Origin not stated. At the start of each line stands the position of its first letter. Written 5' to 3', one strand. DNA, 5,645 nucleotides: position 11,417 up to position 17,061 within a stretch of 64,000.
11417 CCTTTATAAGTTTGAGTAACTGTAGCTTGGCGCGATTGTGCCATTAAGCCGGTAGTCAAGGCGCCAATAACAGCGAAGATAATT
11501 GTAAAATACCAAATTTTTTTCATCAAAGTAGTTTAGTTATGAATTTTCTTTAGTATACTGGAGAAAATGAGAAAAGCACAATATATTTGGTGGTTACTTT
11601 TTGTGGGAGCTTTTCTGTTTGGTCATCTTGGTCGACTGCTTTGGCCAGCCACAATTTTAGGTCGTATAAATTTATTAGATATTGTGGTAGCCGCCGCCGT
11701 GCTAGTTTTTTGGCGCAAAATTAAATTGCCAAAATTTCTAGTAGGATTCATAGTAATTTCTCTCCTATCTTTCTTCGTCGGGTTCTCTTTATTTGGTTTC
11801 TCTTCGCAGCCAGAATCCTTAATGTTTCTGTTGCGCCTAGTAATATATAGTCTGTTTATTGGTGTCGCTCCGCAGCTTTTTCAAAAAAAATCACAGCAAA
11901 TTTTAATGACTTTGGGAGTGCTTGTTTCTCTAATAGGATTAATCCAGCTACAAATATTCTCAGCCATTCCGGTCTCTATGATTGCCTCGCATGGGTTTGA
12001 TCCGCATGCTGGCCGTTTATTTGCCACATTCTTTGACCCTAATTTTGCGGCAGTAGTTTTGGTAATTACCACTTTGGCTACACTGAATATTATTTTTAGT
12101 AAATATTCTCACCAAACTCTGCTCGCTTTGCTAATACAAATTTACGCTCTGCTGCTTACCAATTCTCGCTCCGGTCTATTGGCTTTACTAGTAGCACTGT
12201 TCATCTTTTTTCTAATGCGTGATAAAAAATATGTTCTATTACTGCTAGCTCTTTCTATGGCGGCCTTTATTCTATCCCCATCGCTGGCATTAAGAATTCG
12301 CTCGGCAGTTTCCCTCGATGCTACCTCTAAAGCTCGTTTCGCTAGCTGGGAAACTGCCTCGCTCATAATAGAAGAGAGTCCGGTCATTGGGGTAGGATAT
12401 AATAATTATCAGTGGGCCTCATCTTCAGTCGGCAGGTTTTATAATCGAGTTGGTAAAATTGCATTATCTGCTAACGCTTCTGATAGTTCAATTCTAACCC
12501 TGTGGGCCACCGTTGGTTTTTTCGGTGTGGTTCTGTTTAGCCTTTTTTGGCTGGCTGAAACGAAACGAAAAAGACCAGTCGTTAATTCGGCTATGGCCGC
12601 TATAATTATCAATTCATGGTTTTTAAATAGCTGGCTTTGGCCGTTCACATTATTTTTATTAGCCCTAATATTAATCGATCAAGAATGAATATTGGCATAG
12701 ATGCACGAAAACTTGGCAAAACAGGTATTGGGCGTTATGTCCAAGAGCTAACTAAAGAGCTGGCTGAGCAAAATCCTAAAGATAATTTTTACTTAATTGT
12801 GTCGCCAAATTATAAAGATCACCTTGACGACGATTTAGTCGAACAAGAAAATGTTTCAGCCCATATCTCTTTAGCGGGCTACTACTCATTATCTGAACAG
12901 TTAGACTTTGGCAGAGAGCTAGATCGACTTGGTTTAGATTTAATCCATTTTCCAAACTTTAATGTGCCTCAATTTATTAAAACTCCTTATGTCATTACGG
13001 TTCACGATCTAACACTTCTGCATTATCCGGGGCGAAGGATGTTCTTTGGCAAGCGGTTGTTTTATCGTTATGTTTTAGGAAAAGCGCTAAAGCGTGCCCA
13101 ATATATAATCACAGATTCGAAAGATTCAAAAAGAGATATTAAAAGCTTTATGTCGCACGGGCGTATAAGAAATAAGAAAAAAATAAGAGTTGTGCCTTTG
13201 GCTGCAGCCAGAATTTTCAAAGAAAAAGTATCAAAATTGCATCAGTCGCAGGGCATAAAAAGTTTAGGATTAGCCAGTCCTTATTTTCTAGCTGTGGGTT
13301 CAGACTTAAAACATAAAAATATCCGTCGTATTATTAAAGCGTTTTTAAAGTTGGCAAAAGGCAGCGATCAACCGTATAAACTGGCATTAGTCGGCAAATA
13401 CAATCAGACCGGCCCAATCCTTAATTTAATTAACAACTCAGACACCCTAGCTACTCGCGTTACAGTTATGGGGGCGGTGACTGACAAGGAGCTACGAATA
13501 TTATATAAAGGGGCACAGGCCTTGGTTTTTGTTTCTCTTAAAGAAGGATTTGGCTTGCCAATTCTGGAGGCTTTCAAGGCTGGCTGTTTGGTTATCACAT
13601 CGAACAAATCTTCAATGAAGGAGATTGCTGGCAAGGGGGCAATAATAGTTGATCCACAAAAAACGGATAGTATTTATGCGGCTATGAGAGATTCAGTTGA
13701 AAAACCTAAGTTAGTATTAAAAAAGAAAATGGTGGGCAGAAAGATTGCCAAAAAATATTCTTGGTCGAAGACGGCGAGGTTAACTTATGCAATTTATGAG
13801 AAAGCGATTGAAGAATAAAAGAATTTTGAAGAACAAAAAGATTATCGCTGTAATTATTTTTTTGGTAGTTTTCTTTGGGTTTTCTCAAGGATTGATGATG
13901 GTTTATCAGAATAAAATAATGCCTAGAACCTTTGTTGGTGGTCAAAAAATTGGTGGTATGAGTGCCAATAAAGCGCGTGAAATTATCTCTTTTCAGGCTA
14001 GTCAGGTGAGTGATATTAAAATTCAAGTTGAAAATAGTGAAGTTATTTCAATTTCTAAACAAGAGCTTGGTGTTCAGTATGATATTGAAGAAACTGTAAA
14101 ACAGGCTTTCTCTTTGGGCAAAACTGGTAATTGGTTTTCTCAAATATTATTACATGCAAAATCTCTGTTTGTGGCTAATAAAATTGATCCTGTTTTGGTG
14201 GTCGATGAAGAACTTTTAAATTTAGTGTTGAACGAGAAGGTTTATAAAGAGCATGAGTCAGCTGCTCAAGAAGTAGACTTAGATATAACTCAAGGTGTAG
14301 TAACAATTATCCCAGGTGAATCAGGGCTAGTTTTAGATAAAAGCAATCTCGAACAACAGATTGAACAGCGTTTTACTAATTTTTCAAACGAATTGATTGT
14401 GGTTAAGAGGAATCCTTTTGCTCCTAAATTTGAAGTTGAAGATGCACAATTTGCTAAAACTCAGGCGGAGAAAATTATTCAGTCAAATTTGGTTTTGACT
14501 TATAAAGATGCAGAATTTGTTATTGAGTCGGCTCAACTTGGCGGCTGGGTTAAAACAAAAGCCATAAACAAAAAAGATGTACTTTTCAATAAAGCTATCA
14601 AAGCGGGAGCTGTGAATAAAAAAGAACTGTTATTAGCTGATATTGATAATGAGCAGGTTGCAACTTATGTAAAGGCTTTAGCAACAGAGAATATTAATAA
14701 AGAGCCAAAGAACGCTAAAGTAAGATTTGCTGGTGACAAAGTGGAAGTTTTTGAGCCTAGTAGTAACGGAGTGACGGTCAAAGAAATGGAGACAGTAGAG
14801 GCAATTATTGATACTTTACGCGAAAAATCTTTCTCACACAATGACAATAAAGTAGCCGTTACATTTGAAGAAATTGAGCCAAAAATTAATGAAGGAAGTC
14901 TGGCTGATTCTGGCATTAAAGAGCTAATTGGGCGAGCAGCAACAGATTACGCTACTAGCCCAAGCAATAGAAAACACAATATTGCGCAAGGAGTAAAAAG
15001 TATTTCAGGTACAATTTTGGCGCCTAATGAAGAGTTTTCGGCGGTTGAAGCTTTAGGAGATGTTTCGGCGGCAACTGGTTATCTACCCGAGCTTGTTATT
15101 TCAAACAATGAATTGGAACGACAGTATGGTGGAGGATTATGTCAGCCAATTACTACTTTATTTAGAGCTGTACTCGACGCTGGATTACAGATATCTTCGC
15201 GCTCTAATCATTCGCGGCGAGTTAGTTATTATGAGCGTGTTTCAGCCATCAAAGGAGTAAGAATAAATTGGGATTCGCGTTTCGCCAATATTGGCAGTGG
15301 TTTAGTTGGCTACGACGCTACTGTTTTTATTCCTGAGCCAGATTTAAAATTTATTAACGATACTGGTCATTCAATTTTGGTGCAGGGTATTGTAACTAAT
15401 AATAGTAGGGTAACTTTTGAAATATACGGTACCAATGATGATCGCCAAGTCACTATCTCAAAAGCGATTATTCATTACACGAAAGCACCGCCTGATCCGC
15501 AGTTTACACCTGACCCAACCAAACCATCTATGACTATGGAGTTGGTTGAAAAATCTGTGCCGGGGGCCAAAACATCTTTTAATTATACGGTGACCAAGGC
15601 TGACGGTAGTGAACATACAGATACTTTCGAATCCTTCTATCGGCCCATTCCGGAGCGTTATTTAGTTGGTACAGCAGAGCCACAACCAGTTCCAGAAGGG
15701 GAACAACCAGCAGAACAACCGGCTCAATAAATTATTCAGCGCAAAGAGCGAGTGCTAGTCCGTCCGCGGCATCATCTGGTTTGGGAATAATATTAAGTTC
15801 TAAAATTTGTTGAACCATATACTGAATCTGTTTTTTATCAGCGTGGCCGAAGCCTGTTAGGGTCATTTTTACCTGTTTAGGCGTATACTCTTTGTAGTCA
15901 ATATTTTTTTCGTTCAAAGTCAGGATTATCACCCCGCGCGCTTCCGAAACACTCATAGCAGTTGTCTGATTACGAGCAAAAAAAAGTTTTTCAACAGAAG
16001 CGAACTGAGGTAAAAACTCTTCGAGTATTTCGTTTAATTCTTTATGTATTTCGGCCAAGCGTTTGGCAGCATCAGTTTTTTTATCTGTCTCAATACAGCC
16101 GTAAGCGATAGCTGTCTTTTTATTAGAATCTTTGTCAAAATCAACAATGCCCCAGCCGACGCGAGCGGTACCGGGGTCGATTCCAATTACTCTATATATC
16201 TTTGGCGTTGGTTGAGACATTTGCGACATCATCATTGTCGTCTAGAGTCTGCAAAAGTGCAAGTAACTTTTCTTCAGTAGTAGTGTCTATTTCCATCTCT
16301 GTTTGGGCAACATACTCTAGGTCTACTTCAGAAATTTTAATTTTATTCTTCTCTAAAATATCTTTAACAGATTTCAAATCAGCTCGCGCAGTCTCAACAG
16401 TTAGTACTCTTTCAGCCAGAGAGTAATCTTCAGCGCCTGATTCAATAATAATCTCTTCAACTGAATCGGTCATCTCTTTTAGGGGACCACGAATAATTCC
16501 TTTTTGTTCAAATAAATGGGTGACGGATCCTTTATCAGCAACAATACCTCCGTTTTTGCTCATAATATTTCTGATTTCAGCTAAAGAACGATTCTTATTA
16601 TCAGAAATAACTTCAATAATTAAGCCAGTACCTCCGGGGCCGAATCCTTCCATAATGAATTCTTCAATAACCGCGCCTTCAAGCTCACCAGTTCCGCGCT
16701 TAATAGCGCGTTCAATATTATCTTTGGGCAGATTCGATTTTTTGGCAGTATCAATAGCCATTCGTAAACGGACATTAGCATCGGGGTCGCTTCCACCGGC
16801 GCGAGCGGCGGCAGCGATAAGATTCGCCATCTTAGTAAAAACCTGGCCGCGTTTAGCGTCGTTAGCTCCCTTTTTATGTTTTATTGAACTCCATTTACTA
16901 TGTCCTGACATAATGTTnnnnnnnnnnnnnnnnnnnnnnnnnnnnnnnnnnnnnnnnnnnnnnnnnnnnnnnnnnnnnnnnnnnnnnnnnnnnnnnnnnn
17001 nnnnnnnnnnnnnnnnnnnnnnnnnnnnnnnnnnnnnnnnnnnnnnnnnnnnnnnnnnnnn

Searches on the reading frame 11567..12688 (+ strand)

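Call 13: search_protein_families(library=pfam, proteins=[window:11567-12688:+], max_evalue=0.001)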
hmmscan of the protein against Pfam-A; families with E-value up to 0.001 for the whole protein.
window:11567-12688:+ (373 aa): 1 family
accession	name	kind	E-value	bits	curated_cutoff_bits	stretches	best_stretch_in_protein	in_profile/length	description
PF04932.20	Wzy_C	-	2.5e-16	60.2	31.7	1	186-324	1-148/149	O-Antigen ligase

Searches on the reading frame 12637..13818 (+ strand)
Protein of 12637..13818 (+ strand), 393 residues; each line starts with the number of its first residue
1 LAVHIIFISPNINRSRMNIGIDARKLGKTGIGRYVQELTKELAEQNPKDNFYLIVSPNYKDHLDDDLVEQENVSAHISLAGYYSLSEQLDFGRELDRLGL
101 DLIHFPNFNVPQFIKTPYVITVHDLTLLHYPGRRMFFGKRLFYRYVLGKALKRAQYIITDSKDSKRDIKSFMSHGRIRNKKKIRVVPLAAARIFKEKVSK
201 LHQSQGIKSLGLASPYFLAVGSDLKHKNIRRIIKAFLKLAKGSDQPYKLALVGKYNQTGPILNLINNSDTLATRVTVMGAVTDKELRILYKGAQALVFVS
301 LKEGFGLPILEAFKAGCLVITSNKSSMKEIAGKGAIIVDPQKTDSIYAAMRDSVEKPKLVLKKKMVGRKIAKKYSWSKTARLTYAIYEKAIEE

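Call 13: search_protein_families(library=pfam, proteins=[window:12637-13818:+], max_evalue=0.001)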
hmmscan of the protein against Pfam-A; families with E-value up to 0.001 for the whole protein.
window:12637-13818:+ (393 aa): 5 families
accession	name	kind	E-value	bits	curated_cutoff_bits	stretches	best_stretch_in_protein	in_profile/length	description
PF00534.26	Glycos_transf_1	-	1.2e-23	84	26.4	1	214-359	15-161/172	Glycosyl transferases group 1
PF13692.12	Glyco_trans_1_4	-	1e-19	71.6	27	1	215-352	2-138/142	Glycosyl transferases group 1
PF13439.12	Glyco_transf_4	-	1.6e-11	45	28.5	1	30-187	3-163/170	Glycosyltransferase Family 4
PF20706.3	GT4-conflict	-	2.3e-06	27.3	26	1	222-372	207-353/385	Family 4 Glycosyltransferase in conflict systems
PF13579.12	Glyco_trans_4_4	-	5.5e-05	24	29.7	1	29-170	1-144/158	Glycosyl transferase 4-like domain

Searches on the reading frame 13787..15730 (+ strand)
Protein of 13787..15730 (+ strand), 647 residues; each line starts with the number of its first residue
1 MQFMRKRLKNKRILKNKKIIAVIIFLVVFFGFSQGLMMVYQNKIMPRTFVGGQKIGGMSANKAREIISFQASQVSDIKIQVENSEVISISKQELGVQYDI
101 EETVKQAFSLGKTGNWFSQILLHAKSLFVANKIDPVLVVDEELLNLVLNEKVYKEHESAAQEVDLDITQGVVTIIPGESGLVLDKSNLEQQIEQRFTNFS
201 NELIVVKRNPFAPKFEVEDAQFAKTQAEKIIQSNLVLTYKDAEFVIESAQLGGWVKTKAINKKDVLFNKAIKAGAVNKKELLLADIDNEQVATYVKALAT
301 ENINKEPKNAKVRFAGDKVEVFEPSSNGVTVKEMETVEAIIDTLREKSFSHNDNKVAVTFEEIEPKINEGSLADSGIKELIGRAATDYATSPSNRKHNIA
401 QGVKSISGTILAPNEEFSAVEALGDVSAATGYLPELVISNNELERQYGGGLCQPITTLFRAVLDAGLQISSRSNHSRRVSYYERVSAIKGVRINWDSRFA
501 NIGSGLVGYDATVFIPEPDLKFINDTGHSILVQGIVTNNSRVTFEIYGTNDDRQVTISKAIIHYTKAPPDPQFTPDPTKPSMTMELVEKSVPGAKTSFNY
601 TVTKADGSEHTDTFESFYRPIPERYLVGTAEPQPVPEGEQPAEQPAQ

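Call 12: search_protein_families(library=pfam, proteins=[window:13787-15730:+], max_evalue=0.001)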
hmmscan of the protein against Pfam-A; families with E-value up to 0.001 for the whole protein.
window:13787-15730:+ (647 aa): 2 families
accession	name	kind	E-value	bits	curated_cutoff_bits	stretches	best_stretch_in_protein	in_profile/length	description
PF04294.18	VanW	-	1.4e-33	115.6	27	1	394-547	1-130/130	VanW like protein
PF12229.13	PG_binding_4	-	2.1e-24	86.4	22.1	2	87-195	1-107/117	Putative peptidoglycan binding domain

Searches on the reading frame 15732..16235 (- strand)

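Call 13: search_protein_families(library=pfam, proteins=[window:15732-16235:-], max_evalue=0.001)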
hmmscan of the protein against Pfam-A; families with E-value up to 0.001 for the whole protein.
window:15732-16235:- (167 aa): 1 family
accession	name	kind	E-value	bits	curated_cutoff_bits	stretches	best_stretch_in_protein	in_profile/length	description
PF02075.23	RuvC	-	5.3e-46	156.6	22.2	1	16-165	1-147/148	Crossover junction endodeoxyribonuclease RuvC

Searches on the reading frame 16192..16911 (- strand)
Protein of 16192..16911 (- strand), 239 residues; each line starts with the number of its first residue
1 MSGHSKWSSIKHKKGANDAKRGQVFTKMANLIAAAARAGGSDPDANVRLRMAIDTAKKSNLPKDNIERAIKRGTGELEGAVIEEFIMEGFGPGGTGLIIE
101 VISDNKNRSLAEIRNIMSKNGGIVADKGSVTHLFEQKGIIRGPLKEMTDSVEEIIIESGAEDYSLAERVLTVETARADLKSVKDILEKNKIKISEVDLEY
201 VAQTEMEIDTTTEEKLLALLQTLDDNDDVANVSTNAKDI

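Call 13: search_protein_families(library=pfam, proteins=[window:16192-16911:-], max_evalue=0.001)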
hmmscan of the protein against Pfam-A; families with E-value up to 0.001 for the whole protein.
window:16192-16911:- (239 aa): 2 families
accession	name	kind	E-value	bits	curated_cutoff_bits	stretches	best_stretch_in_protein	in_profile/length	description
PF01709.26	Transcrip_reg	-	1.4e-42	145.5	27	1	83-236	2-160/160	TACO1/YebC second and third domain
PF20772.2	TACO1_YebC_N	-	1.1e-32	112.8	36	1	5-76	1-73/73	TACO1/YebC protein N-terminal domain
